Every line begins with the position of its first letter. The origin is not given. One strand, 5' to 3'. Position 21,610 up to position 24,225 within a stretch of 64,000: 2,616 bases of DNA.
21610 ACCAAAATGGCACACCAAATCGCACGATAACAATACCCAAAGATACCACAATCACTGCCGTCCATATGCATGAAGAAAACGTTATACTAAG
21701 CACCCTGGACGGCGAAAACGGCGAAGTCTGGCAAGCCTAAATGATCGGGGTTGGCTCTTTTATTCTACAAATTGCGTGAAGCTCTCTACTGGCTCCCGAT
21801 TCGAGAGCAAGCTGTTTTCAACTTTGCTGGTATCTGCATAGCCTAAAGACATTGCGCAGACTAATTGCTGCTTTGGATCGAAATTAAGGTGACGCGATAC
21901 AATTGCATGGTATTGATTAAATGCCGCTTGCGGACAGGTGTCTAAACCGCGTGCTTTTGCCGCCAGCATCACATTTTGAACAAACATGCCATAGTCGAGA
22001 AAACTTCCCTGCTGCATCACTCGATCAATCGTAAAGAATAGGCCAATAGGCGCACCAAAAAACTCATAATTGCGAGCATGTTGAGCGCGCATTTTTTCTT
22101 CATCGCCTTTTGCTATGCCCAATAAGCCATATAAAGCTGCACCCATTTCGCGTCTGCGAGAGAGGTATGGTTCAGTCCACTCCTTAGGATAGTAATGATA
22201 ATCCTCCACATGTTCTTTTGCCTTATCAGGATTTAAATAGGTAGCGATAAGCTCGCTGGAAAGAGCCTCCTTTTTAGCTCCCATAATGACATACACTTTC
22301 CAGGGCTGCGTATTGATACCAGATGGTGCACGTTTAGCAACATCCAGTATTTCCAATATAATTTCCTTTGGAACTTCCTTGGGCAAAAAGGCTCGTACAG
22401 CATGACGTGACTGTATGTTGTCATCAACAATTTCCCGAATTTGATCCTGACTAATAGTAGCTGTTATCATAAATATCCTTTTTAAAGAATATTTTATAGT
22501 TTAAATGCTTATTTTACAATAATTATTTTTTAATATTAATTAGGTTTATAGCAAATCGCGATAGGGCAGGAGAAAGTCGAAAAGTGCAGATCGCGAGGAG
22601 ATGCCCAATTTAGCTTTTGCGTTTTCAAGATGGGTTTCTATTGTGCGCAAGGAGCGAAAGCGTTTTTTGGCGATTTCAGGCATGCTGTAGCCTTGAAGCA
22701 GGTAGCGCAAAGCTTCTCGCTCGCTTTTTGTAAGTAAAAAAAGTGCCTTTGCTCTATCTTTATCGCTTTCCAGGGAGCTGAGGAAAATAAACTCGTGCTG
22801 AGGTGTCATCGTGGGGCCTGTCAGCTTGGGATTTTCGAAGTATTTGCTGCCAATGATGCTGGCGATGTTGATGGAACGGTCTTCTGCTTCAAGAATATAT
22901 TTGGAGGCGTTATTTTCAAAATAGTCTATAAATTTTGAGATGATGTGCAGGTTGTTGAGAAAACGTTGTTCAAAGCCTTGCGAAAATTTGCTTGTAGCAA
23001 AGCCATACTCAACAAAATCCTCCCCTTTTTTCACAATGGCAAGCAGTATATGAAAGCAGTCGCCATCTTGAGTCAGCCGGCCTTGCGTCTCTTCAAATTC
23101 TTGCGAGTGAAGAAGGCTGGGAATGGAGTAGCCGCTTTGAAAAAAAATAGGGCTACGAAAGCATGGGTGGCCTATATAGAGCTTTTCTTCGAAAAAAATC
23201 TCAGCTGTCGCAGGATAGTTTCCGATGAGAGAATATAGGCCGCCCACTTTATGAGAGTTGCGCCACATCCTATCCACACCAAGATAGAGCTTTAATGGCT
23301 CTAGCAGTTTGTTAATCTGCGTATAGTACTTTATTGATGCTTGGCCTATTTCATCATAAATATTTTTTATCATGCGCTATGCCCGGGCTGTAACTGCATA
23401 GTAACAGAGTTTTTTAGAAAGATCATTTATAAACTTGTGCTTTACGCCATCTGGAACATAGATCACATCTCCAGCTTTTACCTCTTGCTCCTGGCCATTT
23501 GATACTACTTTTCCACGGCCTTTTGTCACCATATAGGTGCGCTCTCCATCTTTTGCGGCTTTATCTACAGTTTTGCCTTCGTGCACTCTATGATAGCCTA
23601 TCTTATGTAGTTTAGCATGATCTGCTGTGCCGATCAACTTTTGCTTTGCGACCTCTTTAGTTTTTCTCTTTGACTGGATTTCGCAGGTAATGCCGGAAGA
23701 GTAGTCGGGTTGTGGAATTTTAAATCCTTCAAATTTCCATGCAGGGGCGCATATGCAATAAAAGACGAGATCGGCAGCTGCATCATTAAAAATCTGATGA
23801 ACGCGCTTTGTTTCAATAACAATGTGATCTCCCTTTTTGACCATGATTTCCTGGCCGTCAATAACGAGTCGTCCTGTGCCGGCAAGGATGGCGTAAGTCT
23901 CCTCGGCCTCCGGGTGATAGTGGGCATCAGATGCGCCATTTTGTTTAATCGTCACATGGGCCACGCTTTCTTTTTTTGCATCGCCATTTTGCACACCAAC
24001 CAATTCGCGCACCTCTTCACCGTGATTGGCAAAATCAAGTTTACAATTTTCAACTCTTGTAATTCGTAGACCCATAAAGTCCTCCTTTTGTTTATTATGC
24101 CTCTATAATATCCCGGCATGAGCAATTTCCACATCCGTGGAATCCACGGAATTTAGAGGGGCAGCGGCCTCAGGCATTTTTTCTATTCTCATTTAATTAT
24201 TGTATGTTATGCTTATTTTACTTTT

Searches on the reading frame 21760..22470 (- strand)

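Call 29: search_protein_families(library=pfam, proteins=[window:21760-22470:-], max_evalue=0.0001)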
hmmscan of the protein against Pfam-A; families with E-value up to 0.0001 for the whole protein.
window:21760-22470:- (236 aa): 2 families
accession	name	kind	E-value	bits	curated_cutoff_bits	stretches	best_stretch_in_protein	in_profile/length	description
PF00881.29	Nitroreductase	-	4.2e-35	121.8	23.5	1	19-211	1-167/167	Nitroreductase family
PF14512.11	TM1586_NiRdase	-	1.6e-11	44.7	27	1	155-233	79-150/215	Putative TM nitroreductase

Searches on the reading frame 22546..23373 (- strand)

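Call 29: search_protein_families(library=pfam, proteins=[window:22546-23373:-], max_evalue=0.0001)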
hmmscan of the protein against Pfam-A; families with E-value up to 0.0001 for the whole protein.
window:22546-23373:- (275 aa): 2 families
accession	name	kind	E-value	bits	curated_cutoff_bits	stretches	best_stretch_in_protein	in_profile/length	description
PF00196.25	GerE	-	1.9e-10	40.6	23.5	1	214-266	3-55/57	Bacterial regulatory proteins, luxR family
PF14493.12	HTH_40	-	1.7e-05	25.4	27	1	217-253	1-37/89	Helix-turn-helix domain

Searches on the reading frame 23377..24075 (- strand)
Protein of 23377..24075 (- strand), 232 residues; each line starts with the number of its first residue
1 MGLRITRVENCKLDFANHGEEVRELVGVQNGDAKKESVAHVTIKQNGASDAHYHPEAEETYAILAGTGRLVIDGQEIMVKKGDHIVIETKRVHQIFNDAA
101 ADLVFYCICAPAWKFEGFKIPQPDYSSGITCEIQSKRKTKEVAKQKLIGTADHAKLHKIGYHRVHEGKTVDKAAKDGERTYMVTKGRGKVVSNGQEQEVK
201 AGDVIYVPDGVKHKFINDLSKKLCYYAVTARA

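Call 29: search_protein_families(library=pfam, proteins=[window:23377-24075:-], max_evalue=0.0001)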
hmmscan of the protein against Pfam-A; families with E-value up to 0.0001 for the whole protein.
window:23377-24075:- (232 aa): 7 families
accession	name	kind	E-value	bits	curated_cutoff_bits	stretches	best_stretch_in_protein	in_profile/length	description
PF07883.17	Cupin_2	-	6.2e-27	93.5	27.2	2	40-109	2-70/70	Cupin domain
PF02311.25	AraC_binding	-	7.6e-12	45.6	21.1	1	183-229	29-75/135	AraC-like ligand binding domain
PF00190.28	Cupin_1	-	1.4e-11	44.7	22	0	37-105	34-109/151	Cupin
PF05899.18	Cupin_3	-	5.7e-08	32.8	23.5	0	178-212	26-61/74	EutQ-like cupin domain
PF01050.24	MannoseP_isomer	-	9.6e-08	32.7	23.6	0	35-100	27-92/116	Mannose-6-phosphate isomerase C-terminal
PF06249.18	EutQ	-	1e-06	29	21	0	181-228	99-146/152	Ethanolamine utilisation protein EutQ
PF21621.3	MPI_cupin_dom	-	2.7e-05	24.5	27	0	62-87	34-59/79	Mannose-6-phosphate isomerase, cupin domain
